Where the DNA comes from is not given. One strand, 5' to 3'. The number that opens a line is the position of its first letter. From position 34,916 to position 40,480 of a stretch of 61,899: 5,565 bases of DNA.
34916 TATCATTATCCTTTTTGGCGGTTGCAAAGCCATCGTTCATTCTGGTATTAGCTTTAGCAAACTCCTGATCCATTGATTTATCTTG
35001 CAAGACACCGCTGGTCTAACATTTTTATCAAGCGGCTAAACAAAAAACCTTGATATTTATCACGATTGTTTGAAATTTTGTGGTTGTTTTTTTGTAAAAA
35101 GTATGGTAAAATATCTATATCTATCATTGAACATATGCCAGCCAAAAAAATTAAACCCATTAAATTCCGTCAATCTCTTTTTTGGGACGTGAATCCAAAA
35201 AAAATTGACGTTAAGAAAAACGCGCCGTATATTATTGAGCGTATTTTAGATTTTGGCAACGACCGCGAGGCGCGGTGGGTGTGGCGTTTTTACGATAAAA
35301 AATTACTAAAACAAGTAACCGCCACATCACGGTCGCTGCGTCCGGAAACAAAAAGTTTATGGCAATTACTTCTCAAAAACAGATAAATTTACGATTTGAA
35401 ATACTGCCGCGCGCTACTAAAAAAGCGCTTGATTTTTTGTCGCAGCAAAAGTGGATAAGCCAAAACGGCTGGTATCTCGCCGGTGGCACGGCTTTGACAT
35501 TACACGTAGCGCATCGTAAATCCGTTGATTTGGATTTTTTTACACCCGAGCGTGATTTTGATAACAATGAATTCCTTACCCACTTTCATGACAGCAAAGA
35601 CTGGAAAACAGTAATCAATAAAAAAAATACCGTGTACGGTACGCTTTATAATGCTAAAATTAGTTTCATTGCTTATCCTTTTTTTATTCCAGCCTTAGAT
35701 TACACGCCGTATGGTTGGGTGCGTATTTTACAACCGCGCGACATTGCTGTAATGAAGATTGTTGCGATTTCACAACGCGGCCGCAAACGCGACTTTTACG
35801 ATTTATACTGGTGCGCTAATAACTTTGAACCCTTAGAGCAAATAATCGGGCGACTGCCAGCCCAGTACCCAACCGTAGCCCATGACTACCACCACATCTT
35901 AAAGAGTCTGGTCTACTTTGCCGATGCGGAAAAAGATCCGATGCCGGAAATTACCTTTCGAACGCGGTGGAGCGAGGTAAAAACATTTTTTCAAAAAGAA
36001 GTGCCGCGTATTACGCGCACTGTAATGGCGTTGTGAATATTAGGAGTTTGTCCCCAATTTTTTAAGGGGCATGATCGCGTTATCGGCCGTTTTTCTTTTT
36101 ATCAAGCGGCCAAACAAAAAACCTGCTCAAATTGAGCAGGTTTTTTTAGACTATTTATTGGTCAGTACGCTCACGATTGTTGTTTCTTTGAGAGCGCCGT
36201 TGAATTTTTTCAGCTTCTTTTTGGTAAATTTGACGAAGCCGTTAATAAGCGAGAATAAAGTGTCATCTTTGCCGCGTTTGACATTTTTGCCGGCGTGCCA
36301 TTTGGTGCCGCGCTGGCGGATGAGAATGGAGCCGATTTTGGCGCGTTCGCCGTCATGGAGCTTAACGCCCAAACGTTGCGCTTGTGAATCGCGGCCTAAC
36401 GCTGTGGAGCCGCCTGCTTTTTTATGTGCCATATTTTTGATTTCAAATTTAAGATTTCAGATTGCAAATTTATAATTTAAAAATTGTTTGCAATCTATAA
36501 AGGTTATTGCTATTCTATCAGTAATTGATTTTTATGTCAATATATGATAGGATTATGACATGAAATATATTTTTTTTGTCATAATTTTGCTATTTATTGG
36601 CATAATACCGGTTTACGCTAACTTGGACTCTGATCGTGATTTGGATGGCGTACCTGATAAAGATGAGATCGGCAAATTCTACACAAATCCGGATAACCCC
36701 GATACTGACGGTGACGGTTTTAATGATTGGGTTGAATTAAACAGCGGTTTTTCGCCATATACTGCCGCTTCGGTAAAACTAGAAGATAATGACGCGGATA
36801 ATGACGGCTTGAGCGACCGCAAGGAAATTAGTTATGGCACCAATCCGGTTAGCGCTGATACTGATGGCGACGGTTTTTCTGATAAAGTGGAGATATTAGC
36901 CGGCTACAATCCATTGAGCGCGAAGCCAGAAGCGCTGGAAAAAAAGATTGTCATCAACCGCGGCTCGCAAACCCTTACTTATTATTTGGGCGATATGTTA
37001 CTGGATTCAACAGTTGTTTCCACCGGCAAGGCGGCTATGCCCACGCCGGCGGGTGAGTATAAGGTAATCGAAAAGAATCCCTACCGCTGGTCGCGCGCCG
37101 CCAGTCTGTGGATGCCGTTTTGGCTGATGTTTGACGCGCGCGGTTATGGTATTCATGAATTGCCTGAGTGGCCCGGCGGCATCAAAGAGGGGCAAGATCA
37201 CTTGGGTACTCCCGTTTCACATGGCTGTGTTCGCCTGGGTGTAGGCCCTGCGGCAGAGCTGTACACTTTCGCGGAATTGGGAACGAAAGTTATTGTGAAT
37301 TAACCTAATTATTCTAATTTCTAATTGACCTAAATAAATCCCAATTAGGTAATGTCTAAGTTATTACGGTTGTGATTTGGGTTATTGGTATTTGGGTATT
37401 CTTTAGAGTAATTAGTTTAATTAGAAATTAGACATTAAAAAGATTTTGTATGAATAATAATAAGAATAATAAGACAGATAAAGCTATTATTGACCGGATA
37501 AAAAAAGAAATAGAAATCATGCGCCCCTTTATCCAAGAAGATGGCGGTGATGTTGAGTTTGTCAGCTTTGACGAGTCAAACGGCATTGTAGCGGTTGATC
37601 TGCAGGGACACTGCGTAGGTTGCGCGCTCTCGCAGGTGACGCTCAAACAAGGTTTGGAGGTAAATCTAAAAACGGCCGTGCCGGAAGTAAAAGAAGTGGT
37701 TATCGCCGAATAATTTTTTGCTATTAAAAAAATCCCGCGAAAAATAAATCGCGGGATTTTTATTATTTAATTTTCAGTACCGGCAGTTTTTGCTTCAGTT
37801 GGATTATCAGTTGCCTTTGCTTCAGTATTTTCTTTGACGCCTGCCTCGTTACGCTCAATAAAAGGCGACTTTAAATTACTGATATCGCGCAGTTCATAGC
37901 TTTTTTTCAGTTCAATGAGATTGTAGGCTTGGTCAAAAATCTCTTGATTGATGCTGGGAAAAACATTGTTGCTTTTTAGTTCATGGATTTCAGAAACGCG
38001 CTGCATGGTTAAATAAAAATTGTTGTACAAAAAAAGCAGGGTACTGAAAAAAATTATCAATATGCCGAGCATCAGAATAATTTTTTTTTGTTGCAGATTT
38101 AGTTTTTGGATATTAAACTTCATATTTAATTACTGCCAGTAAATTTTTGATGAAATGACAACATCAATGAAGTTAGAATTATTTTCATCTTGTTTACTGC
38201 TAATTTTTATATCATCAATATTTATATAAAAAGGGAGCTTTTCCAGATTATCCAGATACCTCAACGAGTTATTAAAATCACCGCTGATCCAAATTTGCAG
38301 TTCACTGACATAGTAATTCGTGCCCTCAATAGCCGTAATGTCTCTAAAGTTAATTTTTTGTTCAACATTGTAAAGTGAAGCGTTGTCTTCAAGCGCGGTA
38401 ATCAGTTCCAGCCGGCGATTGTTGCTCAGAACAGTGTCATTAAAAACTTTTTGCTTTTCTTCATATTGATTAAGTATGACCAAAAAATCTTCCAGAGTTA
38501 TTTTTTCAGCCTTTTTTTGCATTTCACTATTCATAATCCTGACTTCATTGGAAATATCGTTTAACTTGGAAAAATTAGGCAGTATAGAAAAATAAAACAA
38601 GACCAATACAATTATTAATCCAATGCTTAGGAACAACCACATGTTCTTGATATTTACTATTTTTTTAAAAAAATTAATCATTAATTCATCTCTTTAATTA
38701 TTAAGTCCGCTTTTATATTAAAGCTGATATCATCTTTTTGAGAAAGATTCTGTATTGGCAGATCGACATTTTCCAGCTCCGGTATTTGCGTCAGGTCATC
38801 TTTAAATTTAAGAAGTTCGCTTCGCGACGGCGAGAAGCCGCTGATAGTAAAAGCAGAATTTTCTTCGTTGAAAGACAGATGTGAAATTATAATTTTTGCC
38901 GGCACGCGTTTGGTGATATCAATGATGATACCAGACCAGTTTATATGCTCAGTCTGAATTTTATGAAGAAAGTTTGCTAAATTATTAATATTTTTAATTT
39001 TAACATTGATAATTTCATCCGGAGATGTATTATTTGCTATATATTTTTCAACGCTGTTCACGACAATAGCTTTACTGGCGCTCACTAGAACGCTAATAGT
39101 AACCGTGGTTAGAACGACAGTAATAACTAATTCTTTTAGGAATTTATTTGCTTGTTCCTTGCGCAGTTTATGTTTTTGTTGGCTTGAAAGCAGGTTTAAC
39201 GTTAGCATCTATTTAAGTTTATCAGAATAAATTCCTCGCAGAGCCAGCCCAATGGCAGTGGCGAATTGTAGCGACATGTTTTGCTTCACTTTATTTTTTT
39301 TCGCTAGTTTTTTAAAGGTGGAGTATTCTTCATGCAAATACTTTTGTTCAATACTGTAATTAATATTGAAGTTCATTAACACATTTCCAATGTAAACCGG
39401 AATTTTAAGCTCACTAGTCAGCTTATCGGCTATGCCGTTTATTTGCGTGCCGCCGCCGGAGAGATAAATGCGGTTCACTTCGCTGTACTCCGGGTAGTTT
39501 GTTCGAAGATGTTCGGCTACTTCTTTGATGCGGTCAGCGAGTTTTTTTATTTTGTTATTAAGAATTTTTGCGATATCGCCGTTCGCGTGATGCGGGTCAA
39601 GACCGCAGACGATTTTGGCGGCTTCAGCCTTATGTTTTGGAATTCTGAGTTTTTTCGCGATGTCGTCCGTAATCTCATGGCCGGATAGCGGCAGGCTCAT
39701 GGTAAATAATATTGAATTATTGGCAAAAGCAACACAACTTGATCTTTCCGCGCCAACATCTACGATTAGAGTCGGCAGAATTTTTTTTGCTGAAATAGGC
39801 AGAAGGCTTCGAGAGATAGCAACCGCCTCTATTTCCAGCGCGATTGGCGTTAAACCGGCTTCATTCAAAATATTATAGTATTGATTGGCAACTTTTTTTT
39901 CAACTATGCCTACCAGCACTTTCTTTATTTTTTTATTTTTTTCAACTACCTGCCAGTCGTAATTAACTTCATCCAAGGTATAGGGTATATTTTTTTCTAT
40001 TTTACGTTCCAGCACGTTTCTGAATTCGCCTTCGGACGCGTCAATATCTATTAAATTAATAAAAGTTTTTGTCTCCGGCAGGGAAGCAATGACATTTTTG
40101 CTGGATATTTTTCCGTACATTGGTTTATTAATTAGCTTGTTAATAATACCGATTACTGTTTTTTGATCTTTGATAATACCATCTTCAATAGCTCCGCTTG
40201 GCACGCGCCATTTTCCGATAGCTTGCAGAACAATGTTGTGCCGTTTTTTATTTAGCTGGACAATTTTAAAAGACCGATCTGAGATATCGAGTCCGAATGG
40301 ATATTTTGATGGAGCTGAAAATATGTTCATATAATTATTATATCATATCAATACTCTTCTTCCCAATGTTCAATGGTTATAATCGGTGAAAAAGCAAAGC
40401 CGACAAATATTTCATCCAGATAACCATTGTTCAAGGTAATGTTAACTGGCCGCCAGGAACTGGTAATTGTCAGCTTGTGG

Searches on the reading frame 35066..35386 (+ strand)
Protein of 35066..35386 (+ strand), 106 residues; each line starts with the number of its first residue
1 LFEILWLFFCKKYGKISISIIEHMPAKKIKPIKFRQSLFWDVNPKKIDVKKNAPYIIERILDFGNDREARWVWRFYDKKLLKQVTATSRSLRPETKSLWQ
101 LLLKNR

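Call 43: search_protein_families(library=pfam, proteins=[window:35066-35386:+], max_evalue=0.001)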
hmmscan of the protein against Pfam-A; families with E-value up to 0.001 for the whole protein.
window:35066-35386:+ (106 aa): 1 family
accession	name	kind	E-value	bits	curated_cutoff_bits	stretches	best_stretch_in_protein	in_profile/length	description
PF21956.1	DUF6922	-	1.7e-17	63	27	1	34-84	1-51/52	Family of unknown function (DUF6922)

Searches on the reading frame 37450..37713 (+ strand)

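Call 60: search_protein_families(library=pfam, proteins=[window:37450-37713:+], max_evalue=0.01)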
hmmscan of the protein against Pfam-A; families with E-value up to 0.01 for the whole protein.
window:37450-37713:+ (87 aa): 1 family
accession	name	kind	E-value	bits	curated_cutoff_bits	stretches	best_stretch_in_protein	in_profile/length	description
PF01106.22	NifU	-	3.4e-23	82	27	1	17-84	1-67/67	NifU-like domain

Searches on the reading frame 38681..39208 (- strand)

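Call 44: search_protein_families(library=pfam, proteins=[window:38681-39208:-], max_evalue=0.001)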
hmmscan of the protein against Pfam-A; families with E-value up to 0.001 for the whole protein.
window:38681-39208:- (175 aa): 1 family
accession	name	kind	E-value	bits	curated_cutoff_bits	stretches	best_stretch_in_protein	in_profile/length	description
PF05137.18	PilN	-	7.2e-06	26.4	22.8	1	97-168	5-77/78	Fimbrial assembly protein (PilN)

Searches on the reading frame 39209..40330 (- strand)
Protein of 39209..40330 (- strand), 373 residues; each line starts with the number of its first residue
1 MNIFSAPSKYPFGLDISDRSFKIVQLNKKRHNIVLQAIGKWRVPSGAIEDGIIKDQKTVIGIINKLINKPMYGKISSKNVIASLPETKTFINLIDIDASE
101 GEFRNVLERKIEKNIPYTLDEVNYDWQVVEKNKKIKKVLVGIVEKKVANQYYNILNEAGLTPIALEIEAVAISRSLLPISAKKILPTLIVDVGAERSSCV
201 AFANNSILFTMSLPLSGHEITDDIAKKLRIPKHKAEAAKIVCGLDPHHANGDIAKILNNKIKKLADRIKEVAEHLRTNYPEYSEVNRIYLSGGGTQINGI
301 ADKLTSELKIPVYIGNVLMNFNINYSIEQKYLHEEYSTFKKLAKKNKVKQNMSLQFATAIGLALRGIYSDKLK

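Call 44: search_protein_families(library=pfam, proteins=[window:39209-40330:-], max_evalue=0.001)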
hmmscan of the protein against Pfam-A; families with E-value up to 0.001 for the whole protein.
window:39209-40330:- (373 aa): 3 families
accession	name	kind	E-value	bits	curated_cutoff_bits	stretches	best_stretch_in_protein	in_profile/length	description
PF11104.14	PilM_2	-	4.4e-39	134.8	27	1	13-339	1-329/340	Type IV pilus assembly protein PilM;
PF14450.12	FtsA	-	4.1e-13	50.2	31.8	1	189-318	2-113/127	Cell division protein FtsA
PF06723.19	MreB_Mbl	-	8.3e-10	38.4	27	1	251-316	240-305/327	MreB/Mbl protein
